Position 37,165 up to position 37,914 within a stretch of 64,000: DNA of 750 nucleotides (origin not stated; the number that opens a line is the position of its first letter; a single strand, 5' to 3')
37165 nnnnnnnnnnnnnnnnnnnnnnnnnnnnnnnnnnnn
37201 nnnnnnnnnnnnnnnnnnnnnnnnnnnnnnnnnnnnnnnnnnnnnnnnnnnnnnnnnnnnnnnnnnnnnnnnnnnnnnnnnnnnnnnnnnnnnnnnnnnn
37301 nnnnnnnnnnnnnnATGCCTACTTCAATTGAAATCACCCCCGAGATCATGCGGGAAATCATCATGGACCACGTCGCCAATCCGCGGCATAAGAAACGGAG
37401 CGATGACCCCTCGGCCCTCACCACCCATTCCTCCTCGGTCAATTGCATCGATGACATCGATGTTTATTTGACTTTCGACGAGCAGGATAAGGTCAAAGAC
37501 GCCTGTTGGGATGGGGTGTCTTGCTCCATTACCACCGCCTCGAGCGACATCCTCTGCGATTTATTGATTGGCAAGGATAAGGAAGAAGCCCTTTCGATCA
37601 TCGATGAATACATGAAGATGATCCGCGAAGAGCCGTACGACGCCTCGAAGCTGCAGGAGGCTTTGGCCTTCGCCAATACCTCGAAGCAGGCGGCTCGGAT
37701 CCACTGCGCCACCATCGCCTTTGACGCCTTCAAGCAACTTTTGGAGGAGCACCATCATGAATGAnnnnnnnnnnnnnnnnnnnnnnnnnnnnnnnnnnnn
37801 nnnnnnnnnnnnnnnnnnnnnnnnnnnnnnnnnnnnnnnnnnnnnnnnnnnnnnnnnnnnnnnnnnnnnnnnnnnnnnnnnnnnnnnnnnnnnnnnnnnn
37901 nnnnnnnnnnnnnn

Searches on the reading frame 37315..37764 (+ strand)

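Call 56: search_protein_families(library=pfam, proteins=[window:37315-37764:+], max_evalue=0.01)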
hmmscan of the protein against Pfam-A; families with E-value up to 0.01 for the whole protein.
window:37315-37764:+ (149 aa): 1 family
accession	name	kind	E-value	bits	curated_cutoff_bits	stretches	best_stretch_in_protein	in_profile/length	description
PF01592.21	NifU_N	-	8.9e-15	55.4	22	1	13-123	3-118/127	NifU-like N terminal domain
